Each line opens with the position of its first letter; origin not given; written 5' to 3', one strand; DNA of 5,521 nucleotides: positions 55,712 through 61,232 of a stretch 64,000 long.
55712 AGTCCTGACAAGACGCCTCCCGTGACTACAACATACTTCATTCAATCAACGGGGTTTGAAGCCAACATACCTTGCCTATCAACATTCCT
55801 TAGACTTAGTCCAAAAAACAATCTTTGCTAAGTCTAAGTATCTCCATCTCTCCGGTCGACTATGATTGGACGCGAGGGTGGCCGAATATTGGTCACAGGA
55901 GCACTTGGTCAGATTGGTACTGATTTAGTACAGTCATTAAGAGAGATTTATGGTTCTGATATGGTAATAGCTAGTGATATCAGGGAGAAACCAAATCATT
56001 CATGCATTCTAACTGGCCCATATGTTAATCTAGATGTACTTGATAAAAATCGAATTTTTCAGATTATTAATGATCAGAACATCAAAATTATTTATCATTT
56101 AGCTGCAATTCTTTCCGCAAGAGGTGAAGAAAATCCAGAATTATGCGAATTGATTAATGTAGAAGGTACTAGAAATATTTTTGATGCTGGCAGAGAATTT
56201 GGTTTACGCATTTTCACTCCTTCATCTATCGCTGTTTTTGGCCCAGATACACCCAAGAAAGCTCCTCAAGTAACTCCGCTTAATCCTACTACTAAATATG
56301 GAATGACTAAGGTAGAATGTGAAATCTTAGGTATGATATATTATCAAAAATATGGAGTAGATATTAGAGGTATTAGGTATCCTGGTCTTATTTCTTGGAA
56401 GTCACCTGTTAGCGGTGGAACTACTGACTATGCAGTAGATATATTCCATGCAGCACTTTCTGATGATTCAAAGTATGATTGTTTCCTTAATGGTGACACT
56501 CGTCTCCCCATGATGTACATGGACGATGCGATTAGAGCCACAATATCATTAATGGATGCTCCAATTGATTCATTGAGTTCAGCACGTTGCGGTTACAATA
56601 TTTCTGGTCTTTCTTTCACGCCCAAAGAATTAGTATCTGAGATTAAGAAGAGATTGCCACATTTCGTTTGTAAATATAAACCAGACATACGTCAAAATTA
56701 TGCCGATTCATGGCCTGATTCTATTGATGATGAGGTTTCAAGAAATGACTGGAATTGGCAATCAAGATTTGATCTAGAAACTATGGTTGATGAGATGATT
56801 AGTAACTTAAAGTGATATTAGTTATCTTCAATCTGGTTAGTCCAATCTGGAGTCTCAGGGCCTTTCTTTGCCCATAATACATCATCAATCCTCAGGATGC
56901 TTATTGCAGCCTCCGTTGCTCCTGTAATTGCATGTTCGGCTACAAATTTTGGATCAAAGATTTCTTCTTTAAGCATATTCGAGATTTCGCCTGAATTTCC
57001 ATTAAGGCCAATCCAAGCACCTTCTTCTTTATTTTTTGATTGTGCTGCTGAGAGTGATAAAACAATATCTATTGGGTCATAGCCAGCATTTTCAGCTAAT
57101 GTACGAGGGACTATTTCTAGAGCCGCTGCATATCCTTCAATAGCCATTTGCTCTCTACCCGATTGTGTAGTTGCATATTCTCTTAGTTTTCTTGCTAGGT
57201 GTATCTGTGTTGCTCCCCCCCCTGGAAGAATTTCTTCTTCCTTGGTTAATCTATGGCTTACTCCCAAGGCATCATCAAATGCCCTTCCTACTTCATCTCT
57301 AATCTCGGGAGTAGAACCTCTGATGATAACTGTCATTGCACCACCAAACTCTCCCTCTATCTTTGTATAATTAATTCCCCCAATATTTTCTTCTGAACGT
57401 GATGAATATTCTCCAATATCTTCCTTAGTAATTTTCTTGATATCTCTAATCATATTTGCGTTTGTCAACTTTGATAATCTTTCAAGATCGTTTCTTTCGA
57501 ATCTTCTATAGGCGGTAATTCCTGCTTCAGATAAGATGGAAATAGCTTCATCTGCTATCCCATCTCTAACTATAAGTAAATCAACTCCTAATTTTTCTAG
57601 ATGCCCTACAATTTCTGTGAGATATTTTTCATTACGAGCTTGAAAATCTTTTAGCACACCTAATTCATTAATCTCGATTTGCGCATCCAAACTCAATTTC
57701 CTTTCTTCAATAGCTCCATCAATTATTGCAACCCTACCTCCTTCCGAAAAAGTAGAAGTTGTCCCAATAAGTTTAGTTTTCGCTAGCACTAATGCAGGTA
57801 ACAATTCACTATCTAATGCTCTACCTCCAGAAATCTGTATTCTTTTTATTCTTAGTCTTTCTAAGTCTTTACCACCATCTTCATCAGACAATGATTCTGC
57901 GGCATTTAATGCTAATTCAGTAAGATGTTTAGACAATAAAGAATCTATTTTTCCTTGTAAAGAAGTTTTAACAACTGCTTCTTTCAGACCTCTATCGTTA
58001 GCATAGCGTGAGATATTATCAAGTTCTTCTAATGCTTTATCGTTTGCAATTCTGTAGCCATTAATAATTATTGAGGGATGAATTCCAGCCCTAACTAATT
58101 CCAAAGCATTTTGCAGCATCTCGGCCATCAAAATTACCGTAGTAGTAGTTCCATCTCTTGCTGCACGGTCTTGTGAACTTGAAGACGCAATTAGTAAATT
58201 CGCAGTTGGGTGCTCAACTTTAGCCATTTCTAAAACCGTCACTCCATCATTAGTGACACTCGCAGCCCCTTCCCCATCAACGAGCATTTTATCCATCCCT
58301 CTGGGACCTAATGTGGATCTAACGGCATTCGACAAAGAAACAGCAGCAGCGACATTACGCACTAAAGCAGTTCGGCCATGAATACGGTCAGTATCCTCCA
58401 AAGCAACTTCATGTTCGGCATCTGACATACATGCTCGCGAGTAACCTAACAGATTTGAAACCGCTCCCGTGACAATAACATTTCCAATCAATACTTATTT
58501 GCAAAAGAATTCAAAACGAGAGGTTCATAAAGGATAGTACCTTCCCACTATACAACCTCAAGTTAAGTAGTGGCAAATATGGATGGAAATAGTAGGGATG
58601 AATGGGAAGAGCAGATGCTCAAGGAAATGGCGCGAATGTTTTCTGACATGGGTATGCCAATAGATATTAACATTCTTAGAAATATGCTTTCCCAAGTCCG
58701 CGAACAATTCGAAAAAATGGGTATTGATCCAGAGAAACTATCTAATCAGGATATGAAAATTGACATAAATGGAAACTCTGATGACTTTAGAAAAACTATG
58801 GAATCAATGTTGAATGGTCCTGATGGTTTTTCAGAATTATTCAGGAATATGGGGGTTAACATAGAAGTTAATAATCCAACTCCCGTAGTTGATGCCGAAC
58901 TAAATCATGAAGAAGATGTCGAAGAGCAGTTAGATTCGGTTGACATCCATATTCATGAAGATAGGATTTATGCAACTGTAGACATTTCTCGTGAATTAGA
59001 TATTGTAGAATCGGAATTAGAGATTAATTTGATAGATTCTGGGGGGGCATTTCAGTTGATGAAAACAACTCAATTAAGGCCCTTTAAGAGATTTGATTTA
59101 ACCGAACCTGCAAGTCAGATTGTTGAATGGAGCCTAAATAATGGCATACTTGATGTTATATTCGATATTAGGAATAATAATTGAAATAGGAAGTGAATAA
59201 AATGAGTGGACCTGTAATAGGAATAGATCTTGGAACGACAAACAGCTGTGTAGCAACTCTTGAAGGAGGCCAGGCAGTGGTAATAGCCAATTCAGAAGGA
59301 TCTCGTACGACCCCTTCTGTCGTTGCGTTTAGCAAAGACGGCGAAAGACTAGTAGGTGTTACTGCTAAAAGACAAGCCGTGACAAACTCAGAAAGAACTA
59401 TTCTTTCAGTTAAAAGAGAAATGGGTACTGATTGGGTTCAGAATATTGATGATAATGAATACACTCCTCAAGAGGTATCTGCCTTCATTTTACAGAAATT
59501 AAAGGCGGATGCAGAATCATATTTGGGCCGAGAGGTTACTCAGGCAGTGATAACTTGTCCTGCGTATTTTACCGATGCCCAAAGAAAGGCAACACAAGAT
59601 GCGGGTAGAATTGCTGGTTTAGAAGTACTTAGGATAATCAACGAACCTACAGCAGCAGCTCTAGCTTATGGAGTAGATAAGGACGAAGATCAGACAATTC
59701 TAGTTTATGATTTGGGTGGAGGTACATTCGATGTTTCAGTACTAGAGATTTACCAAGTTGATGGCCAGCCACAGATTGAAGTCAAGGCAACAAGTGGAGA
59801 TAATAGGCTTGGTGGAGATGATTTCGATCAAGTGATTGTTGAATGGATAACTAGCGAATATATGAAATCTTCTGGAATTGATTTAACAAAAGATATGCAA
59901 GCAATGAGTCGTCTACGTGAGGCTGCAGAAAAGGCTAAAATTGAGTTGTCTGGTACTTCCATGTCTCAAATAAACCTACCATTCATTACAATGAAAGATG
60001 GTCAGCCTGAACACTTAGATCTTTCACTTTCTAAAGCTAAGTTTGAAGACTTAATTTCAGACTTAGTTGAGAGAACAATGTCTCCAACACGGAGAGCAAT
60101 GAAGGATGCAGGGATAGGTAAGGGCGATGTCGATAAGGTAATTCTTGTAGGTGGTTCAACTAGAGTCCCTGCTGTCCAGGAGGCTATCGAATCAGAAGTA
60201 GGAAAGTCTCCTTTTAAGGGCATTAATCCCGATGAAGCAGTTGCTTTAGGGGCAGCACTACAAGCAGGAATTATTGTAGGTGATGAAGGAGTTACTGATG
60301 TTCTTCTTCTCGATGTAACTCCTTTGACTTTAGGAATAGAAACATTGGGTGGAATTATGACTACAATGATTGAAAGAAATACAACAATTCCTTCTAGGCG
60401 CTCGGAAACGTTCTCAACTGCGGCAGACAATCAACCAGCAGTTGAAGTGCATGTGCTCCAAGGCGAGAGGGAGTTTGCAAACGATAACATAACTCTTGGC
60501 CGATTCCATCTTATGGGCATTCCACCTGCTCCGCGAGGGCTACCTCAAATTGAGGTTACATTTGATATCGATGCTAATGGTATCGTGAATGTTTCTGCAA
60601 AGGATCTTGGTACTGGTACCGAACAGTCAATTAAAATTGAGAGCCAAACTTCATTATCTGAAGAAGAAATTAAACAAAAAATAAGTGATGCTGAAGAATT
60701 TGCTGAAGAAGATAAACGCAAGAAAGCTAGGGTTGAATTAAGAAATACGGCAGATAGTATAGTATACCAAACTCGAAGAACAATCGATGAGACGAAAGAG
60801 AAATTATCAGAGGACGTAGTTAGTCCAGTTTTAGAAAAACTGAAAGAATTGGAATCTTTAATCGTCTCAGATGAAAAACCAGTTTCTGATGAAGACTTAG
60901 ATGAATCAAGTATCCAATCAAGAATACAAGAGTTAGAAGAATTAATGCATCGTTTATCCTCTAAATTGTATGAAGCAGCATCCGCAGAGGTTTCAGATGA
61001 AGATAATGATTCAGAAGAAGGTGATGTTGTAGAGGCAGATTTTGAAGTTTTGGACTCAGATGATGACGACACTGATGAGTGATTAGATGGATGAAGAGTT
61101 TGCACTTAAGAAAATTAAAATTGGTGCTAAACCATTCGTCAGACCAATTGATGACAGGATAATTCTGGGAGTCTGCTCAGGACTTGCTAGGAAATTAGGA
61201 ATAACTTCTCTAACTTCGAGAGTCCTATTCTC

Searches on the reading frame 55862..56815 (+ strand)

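Call 50: search_protein_families(library=pfam, proteins=[window:55862-56815:+], max_evalue=0.01)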
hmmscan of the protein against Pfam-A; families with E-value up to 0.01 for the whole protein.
window:55862-56815:+ (317 aa): 6 families
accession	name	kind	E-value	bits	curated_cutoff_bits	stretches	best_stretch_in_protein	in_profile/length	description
PF01370.27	Epimerase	-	1.9e-26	93.4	20.9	1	9-234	1-228/240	NAD dependent epimerase/dehydratase family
PF16363.11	GDP_Man_Dehyd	-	2.3e-17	63.9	27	1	10-170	1-177/332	GDP-mannose 4,6 dehydratase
PF04321.23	RmlD_sub_bind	-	2.3e-15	56.9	27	1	8-154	2-133/287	RmlD substrate binding domain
PF01073.25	3Beta_HSD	-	9.5e-14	51.5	22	1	10-133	1-127/280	3-beta hydroxysteroid dehydrogenase/isomerase family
PF02719.21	Polysacc_synt_2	-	2.7e-07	30.5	20.2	1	9-156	1-148/293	Polysaccharide biosynthesis protein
PF07993.18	NAD_binding_4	-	0.0031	17.1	20.1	0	72-224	87-255/258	Male sterility protein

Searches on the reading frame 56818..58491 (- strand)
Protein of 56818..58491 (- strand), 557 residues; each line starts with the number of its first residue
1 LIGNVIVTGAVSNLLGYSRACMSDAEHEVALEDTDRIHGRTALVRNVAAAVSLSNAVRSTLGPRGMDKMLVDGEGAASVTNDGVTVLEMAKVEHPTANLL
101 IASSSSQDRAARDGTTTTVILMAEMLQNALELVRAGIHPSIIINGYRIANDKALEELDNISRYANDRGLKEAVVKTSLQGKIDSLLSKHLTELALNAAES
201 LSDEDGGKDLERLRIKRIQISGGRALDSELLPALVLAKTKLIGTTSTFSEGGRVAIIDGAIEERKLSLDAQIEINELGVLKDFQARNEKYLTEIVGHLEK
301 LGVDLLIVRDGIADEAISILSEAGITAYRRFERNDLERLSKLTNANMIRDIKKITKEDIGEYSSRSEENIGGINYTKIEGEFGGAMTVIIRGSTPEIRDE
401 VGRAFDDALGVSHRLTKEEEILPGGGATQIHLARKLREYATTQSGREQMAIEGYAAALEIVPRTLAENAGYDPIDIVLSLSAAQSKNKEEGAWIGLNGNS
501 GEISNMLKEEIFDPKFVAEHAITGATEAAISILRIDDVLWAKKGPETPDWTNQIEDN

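Call 50: search_protein_families(library=pfam, proteins=[window:56818-58491:-], max_evalue=0.01)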
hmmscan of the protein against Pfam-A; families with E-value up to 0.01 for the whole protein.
window:56818-58491:- (557 aa): 1 family
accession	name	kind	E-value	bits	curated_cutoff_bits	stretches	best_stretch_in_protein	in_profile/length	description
PF00118.29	Cpn60_TCP1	-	2.4e-133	445.8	34.3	1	53-542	1-489/490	TCP-1/cpn60 chaperonin family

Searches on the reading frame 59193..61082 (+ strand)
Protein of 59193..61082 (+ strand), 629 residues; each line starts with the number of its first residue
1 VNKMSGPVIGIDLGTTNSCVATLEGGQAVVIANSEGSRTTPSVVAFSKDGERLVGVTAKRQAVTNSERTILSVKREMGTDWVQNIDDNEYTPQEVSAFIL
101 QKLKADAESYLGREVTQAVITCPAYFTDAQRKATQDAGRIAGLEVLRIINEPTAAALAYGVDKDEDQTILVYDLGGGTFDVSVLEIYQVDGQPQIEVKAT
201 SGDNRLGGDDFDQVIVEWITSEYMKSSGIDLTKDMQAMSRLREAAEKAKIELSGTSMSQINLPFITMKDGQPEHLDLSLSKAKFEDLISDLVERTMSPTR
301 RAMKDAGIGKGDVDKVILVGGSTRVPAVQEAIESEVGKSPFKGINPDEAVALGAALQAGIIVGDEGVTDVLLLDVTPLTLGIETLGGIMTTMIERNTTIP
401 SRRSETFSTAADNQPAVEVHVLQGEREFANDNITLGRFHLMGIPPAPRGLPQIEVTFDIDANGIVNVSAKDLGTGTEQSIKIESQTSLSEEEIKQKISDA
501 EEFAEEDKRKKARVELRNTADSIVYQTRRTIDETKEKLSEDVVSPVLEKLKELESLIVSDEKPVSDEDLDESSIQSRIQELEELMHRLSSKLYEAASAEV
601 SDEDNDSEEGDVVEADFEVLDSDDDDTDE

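Call 50: search_protein_families(library=pfam, proteins=[window:59193-61082:+], max_evalue=0.01)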
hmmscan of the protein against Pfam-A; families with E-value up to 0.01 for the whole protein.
window:59193-61082:+ (629 aa): 2 families
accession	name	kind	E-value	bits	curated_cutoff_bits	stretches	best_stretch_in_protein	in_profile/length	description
PF00012.26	HSP70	-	6.2e-231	768.2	20.6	1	8-593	1-598/599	Hsp70 protein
PF06723.19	MreB_Mbl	-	1.9e-22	80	27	1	9-355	4-316/327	MreB/Mbl protein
